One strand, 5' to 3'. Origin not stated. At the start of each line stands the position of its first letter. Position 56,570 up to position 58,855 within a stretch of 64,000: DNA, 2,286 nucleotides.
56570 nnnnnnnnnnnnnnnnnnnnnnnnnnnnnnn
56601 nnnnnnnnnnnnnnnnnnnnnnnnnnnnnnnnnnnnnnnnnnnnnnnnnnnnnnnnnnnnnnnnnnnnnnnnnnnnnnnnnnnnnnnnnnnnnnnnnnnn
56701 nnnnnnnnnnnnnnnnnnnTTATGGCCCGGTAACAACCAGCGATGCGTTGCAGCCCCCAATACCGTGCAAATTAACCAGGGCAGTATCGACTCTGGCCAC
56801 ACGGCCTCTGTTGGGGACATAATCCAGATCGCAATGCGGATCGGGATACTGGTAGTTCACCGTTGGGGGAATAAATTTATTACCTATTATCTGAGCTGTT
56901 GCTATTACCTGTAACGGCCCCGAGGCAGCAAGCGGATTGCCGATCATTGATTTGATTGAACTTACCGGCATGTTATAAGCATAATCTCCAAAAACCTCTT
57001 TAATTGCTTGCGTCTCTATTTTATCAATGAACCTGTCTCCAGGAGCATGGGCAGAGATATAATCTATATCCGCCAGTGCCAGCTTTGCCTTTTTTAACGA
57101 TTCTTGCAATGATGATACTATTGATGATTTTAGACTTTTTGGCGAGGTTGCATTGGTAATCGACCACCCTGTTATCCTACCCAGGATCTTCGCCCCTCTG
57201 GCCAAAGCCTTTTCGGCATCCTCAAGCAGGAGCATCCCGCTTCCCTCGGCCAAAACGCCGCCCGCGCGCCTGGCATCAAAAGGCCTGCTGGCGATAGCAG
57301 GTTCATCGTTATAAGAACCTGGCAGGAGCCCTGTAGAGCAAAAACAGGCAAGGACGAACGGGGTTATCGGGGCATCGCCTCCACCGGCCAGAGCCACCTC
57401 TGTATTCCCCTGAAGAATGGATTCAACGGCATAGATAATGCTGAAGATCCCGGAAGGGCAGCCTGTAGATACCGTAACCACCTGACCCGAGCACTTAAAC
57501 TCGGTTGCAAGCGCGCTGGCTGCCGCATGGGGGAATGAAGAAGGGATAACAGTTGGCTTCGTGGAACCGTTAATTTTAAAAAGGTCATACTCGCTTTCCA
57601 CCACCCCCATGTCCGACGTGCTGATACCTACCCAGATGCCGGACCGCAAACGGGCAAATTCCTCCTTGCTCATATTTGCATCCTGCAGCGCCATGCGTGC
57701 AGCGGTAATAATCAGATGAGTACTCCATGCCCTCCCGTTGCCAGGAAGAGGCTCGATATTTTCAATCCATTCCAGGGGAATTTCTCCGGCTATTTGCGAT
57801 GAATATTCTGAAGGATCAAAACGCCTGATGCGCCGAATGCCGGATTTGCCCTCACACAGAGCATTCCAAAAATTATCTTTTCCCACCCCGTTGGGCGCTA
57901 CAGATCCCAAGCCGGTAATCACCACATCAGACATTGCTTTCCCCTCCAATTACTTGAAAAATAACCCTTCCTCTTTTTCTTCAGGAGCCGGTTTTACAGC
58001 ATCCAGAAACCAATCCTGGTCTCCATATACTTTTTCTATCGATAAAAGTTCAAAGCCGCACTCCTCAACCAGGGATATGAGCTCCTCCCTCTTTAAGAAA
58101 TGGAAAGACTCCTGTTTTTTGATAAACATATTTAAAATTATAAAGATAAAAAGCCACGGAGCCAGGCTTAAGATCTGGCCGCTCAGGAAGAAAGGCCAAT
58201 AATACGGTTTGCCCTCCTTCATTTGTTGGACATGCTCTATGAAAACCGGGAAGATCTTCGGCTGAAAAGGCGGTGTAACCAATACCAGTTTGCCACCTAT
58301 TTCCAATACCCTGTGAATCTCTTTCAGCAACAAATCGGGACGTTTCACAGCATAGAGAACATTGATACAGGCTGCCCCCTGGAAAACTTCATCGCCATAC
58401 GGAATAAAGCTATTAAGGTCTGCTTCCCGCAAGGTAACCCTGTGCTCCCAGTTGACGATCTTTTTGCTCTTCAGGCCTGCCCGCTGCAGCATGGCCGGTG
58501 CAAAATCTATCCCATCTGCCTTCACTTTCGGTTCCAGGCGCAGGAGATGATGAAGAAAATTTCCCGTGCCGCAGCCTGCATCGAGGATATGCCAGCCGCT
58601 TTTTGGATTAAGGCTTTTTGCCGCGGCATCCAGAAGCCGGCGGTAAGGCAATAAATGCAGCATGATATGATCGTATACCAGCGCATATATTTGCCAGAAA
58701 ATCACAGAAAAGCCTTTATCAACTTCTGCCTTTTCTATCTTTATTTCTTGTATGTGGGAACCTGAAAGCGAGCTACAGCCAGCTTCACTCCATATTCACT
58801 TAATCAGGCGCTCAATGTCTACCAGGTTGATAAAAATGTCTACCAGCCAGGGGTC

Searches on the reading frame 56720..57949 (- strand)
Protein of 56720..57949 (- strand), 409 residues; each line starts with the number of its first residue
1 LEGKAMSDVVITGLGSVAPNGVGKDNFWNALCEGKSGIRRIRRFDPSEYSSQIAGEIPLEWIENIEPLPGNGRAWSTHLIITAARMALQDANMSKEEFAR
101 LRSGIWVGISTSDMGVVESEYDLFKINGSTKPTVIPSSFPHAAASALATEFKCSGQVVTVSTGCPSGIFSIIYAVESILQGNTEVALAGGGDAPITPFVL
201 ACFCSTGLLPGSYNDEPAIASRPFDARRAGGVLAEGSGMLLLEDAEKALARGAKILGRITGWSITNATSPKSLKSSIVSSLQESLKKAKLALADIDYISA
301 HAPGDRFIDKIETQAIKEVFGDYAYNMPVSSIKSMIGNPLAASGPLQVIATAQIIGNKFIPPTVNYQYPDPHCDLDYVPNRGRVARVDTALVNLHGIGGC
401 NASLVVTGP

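Call 27: search_protein_families(library=pfam, proteins=[window:56720-57949:-], max_evalue=0.00001)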
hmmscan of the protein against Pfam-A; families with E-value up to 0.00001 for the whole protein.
window:56720-57949:- (409 aa): 2 families
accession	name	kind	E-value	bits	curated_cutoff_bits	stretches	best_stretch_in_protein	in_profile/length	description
PF00109.32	ketoacyl-synt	-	1e-38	133.8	20.8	1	7-248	2-252/252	Beta-ketoacyl synthase, N-terminal domain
PF02801.28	Ketoacyl-synt_C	-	1.2e-22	80.5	20.8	1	259-366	4-118/119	Beta-ketoacyl synthase, C-terminal domain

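Call 44: search_protein_families(library=ncbifam, proteins=[window:56720-57949:-], max_evalue=0.01)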
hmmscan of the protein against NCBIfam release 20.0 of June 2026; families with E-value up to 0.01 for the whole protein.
window:56720-57949:- (409 aa): 42 families (the best 25 are shown)
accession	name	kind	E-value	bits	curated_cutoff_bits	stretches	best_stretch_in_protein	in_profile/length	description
TIGR03150.1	fabF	equivalog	1.8e-97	326.6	493.75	1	9-406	3-406/407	beta-ketoacyl-ACP synthase II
NF005589.0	PRK07314.1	subfamily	5e-95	318.7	387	1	6-406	3-409/413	beta-ketoacyl-ACP synthase II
NF005076.0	PRK06501.1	equivalog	6.3e-76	255.9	629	1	9-407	13-421/425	beta-ketoacyl-ACP synthase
NF004970.0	PRK06333.1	subfamily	4.6e-75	253.1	525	1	6-406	3-419/424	beta-ketoacyl-ACP synthase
NF006274.0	PRK08439.1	equivalog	8.5e-73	245.4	621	1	6-405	1-402/406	beta-ketoacyl-ACP synthase II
NF005916.1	PRK07910.1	equivalog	1.7e-58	198.5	560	1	3-406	8-415/418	KasA/KasB family beta-ketoacyl-ACP synthase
NF006434.0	PRK08722.1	equivalog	4.6e-57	193.7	759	1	8-406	5-411/414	beta-ketoacyl-ACP synthase II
NF005935.0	PRK07967.1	equivalog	3.1e-56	191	630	1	6-406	1-401/406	beta-ketoacyl-ACP synthase I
NF006587.0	PRK09116.1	equivalog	6e-56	189.9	470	1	8-406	3-404/408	beta-ketoacyl-ACP synthase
NF004618.0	PRK05952.1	equivalog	1.5e-52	178.8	455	1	8-407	3-381/384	beta-ketoacyl-ACP synthase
NF005490.0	PRK07103.1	equivalog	1.8e-52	178.8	445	1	5-406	2-410/414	polyketide beta-ketoacyl:acyl carrier protein synthase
NF058662.1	cispenta_AmcF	equivalog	1.7e-41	142.5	325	1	9-407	2-368/369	cispentacin biosynthesis acyltransferase subunit AmcF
NF006618.0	PRK09185.1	subfamily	1.1e-37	130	407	1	6-406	2-390/394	beta-ketoacyl-ACP synthase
NF045894.1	PKS_plus_SDR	equivalog_domain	7.7e-30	103.3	1740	1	79-376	93-386/1515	type I polyketide synthase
NF040607.1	mycolic_Pks13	equivalog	1.5e-28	98.8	2100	1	80-406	192-523/1680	polyketide synthase Pks13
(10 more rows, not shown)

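Call 59: search_solved_structures(query=window:56720-57949:-, max_evalue=1e-20, show_alignments=1)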
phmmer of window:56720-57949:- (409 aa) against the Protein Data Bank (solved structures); distinct sequences matched with E-value up to 1e-20: 75 (the best 60 are shown).
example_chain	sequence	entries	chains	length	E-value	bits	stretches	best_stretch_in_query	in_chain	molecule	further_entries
4ls5_A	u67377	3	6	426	7.7e-76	258.6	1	8-405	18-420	3-oxoacyl-[acyl-carrier-protein] synthase 2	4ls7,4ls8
4ls6_A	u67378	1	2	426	1e-75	258.2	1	8-405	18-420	3-oxoacyl-[acyl-carrier-protein] synthase 2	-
1tqy_A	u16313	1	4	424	1.1e-71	244.9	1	9-406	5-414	Actinorhodin polyketide putative beta-ketoacyl synthase 1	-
1e5m_A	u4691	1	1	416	4.8e-69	236.3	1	8-405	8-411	BETA KETOACYL ACYL CARRIER PROTEIN SYNTHASE II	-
5sxo_A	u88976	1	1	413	8.4e-69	235.5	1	9-405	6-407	3-oxoacyl-[acyl-carrier-protein] synthase 2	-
3o04_A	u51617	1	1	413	3e-68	233.6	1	9-405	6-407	beta-keto-acyl carrier protein synthase II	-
1j3n_A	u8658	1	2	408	2e-67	230.9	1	8-404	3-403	3-oxoacyl-(acyl-carrier protein) synthase II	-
9s5h_B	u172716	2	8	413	9e-66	225.5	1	4-406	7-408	3-oxoacyl-(Acyl-carrier-protein) synthase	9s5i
4r8e_A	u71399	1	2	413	4e-64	220.1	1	8-405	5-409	3-oxoacyl-[acyl-carrier-protein] synthase 2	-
6okg_A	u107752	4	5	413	1.1e-62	215.3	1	8-405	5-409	3-oxoacyl-[acyl-carrier-protein] synthase 2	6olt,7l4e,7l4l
2gfw_A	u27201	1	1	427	1.3e-62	215.1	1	8-405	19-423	3-oxoacyl-[acyl-carrier-protein] synthase 2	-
6smo_B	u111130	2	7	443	1.3e-62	215.1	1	8-405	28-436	PKS_KS domain-containing protein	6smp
1b3n_A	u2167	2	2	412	1.4e-62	215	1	8-405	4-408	PROTEIN (KETOACYL ACYL CARRIER PROTEIN SYNTHASE 2) | BETA-KETOACYL ACP SYNTHASE II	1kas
2gfy_A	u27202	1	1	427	1e-61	212.2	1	8-405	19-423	3-oxoacyl-[acyl-carrier-protein] synthase 2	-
3hnz_A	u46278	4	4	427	2.6e-61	210.8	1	8-405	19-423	3-oxoacyl-[acyl-carrier-protein] synthase 2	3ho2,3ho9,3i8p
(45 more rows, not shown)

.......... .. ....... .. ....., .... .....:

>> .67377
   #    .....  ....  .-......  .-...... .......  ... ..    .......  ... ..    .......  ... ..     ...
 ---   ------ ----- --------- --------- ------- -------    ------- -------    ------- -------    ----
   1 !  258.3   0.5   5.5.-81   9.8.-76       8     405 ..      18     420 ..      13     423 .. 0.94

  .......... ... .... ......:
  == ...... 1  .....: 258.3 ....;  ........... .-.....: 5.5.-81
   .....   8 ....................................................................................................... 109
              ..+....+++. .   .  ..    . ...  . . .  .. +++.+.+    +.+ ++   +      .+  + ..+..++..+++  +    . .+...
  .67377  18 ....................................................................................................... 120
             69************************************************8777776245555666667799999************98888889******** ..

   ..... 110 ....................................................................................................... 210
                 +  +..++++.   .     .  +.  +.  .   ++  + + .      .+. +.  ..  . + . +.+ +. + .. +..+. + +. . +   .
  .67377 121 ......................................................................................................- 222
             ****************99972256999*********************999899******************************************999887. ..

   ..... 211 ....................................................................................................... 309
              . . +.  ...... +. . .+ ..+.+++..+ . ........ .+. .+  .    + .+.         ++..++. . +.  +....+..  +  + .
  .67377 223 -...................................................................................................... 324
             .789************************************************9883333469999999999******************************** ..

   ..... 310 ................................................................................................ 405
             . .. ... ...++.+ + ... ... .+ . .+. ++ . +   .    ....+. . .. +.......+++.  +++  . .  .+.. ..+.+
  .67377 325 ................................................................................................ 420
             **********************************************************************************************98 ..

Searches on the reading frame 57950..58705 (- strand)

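Call 27: search_protein_families(library=pfam, proteins=[window:57950-58705:-], max_evalue=0.00001)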
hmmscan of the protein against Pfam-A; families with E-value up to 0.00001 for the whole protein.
window:57950-58705:- (251 aa): 6 families
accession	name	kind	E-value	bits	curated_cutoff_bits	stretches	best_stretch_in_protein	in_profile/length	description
PF13847.12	Methyltransf_31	-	3.4e-16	59.7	27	1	35-164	2-124/145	Methyltransferase domain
PF08241.18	Methyltransf_11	-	1.2e-15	58.3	21.2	1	41-142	1-95/95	Methyltransferase domain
PF13649.12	Methyltransf_25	-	4e-15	56.7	27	1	40-138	1-97/97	Methyltransferase domain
PF13489.12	Methyltransf_23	-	2.8e-14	53.6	27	1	22-222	10-163/164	Methyltransferase domain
PF08242.18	Methyltransf_12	-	7.1e-13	49.5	30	1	41-140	1-98/98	Methyltransferase domain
PF01209.24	Ubie_methyltran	-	1.5e-07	31.5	20.1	1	27-143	38-152/233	ubiE/COQ5 methyltransferase family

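Call 44: search_protein_families(library=ncbifam, proteins=[window:57950-58705:-], max_evalue=0.01)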
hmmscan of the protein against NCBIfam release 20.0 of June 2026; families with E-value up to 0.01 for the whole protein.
window:57950-58705:- (251 aa): 41 families (the best 25 are shown)
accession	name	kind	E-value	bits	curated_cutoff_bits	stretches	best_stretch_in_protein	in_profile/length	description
NF045667.1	MTase_DVU1556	equivalog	5.7e-16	58.6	155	1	24-142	10-119/213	DVU_1556 family methyltransferase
TIGR01934.1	MenG_MenH_UbiE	subfamily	1.3e-13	50.7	158.35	1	27-144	30-143/223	ubiquinone/menaquinone biosynthesis methyltransferase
NF001244.0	PRK00216.1-5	equivalog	1.3e-12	47.5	216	1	28-143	40-154/236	bifunctional demethylmenaquinone methyltransferase/2-methoxy-6-polyprenyl-1,4-benzoquinol methylase UbiE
NF043040.1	corrin_prot_MT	hypoth_equivalog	6.6e-11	42.1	180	1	23-143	29-148/216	corrinoid protein-associated methyltransferase CpaM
NF041820.1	daptide_MTase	equivalog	1.1e-08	34.9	175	1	29-144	33-144/243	daptide-type RiPP biosynthesis methyltransferase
NF001243.0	PRK00216.1-4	equivalog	2e-08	33.9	235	1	26-155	37-162/237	demethylmenaquinone methyltransferase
TIGR02072.1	BioC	equivalog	4e-08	33.3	184.95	1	38-144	36-134/244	malonyl-ACP O-methyltransferase BioC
NF040539.1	AST_met_ArsM_2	exception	1.4e-07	31.6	240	1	38-141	58-162/262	putative arsinothricin biosynthesis methyltransferase ArsM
TIGR02752.1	MenG_heptapren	equivalog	1.5e-07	31.2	419.85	1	24-152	33-158/231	demethylmenaquinone methyltransferase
TIGR01983.1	UbiG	equivalog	2.1e-07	30.5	102.95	1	33-144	46-153/228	bifunctional 2-polyprenyl-6-hydroxyphenol methylase/3-demethylubiquinol 3-O-methyltransferase UbiG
NF011650.0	PRK15068.1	equivalog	3.6e-07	29.4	209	1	31-144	117-227/324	tRNA 5-methoxyuridine(34)/uridine 5-oxyacetic acid(34) synthase CmoB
NF047649.1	MTase_UXPK_star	exception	4.4e-07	29.2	460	1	36-142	77-181/283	methyltransferase/UXPK-star double selenoprotein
NF001241.0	PRK00216.1-2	equivalog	4.5e-07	29.7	327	1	25-143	40-148/231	demethylmenaquinone methyltransferase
NF041537.1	ArsM_AhpD_UU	exception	1.3e-06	27.5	510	1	8-142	43-180/345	arsenite methyltransferase/AhpD domain selenoprotein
NF041536.1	ArsM_DUF2284_UU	exception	1.7e-06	26.7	575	1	35-143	75-181/459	arsenite methyltransferase/DUF2284 domain selenoprotein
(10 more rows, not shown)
